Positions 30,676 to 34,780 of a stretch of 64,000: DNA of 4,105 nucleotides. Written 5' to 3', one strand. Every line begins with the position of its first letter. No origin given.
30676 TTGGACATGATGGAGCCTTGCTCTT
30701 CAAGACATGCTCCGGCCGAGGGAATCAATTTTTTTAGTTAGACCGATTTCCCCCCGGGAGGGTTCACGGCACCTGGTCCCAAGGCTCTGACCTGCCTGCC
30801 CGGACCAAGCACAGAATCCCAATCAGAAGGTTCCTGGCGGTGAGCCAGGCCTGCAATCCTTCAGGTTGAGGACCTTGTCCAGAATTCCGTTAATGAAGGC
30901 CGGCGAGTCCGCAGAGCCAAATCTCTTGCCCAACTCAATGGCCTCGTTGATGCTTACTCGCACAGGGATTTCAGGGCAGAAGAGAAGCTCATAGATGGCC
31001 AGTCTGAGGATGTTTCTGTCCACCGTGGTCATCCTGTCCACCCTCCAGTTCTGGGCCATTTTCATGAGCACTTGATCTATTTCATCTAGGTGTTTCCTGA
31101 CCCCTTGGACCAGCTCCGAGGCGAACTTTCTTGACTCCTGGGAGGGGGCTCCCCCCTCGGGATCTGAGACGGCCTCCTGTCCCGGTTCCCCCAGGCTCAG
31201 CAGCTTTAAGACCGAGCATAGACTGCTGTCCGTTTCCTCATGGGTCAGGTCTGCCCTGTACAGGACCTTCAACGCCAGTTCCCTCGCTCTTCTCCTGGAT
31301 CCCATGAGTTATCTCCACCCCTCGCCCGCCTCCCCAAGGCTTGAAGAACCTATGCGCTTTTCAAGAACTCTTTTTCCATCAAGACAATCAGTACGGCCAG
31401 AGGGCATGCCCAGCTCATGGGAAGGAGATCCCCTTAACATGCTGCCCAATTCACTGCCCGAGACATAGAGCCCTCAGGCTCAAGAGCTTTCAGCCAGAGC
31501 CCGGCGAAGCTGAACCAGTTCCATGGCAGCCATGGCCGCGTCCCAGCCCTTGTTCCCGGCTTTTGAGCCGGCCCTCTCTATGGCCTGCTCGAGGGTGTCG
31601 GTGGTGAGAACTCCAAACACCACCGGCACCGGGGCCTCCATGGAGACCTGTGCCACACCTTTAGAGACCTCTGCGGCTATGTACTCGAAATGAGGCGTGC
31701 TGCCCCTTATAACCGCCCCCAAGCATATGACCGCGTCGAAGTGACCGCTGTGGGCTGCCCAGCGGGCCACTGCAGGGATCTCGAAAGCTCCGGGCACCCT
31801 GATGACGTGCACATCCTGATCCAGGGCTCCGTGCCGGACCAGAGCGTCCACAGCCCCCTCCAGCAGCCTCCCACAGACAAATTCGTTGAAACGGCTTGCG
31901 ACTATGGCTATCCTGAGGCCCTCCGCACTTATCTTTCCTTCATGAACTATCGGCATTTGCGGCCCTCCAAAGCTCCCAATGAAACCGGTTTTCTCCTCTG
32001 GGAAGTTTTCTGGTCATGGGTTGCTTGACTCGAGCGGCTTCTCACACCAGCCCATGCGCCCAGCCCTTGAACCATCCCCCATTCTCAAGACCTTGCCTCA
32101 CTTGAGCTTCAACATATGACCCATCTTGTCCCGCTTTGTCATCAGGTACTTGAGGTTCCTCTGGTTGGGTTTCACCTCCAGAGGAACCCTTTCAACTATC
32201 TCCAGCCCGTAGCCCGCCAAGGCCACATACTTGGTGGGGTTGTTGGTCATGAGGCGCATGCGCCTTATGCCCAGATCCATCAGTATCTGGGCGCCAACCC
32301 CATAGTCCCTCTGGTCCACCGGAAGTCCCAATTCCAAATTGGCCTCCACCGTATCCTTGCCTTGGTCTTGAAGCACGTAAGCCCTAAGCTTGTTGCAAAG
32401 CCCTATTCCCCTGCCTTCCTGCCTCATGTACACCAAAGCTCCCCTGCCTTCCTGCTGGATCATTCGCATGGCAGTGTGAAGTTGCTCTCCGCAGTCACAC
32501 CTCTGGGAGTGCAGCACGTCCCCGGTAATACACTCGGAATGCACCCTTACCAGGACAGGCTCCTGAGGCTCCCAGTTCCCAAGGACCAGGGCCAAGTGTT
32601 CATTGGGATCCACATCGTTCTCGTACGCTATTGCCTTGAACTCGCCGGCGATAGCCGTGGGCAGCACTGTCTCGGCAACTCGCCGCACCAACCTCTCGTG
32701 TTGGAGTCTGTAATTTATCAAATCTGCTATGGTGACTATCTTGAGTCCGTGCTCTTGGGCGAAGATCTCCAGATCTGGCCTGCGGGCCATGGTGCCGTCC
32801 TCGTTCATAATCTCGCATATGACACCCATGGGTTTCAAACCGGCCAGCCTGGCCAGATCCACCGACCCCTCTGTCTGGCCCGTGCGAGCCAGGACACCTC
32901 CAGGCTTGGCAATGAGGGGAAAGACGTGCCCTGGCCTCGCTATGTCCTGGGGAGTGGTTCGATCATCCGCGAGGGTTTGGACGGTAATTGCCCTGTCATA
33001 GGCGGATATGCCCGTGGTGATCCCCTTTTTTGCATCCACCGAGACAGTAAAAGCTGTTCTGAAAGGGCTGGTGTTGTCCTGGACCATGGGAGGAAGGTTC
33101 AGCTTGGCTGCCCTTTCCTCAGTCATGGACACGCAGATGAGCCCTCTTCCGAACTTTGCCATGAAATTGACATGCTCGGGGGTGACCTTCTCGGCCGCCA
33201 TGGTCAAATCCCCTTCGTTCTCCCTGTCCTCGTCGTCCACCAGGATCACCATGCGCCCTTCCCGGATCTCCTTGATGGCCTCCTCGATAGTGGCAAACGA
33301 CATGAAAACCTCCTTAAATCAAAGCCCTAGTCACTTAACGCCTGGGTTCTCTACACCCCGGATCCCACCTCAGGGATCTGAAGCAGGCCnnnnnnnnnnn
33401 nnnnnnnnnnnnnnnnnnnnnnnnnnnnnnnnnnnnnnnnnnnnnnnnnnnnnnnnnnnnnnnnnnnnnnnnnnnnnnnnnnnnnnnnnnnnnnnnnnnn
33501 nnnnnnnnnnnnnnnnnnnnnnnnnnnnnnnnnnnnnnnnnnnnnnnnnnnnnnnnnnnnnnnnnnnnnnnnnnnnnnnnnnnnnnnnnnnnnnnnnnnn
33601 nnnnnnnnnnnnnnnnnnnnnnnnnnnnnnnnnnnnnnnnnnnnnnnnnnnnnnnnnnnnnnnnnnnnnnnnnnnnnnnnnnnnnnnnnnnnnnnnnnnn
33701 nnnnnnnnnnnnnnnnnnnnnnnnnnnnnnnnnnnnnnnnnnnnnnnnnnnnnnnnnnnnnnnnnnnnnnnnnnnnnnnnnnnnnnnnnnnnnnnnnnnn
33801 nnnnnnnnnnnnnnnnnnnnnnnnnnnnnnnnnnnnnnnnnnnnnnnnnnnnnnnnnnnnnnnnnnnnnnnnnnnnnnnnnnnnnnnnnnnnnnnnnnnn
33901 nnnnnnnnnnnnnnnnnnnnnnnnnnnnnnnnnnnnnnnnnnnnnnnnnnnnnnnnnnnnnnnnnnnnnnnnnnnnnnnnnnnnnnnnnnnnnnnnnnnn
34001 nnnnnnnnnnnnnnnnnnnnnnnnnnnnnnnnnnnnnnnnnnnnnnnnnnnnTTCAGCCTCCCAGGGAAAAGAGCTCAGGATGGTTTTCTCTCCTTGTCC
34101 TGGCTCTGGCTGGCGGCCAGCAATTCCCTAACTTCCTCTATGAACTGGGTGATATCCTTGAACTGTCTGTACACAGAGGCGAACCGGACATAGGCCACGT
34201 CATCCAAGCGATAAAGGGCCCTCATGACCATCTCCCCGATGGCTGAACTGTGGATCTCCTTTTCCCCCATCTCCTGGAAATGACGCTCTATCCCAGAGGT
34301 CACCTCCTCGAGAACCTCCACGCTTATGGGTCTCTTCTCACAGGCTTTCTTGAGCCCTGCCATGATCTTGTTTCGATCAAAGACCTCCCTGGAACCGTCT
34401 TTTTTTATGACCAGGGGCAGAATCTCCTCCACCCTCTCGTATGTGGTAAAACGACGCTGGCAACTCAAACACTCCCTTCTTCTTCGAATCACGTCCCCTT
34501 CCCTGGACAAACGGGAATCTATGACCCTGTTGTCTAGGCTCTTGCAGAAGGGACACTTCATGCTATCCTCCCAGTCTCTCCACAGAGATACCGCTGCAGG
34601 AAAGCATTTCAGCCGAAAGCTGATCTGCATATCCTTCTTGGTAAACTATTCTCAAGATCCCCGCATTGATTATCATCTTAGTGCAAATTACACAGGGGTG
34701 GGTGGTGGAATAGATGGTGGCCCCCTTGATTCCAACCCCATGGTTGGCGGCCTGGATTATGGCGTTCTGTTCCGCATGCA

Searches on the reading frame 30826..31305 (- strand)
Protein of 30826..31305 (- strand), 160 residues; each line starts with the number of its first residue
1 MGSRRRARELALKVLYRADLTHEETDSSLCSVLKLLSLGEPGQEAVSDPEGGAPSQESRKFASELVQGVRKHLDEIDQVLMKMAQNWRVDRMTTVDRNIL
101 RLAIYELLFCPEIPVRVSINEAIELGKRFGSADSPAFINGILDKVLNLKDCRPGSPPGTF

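Call 77: search_protein_families(library=pfam, proteins=[window:30826-31305:-], max_evalue=0.00001)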
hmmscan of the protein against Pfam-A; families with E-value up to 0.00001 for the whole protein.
window:30826-31305:- (160 aa): 1 family
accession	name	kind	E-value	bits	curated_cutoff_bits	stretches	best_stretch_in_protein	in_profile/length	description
PF01029.23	NusB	-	1.1e-37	129.8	23.1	1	5-146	1-132/133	NusB family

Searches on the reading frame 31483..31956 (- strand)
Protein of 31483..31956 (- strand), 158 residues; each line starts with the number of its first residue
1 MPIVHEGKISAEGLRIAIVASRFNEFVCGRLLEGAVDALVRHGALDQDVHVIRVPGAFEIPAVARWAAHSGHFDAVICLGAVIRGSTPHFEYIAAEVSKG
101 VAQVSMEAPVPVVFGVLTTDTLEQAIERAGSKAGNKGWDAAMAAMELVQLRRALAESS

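Call 77: search_protein_families(library=pfam, proteins=[window:31483-31956:-], max_evalue=0.00001)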
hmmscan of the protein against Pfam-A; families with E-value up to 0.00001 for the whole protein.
window:31483-31956:- (158 aa): 1 family
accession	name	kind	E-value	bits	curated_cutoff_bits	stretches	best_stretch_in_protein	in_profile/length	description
PF00885.24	DMRL_synthase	-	2e-58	196.7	26.7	1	13-151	1-138/139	6,7-dimethyl-8-ribityllumazine synthase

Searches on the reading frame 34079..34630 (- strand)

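Call 77: search_protein_families(library=pfam, proteins=[window:34079-34630:-], max_evalue=0.00001)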
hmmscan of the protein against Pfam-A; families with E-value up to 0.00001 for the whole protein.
window:34079-34630:- (184 aa): 2 families
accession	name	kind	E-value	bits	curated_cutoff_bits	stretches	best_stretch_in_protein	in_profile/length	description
PF03477.21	ATP-cone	-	2.8e-25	89.1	25.8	1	73-159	2-87/88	ATP cone domain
PF22811.2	Zn_ribbon_NrdR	-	6e-21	74.6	27.2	1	24-65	1-42/42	Transcriptional repressor NrdR-like, N-terminal domain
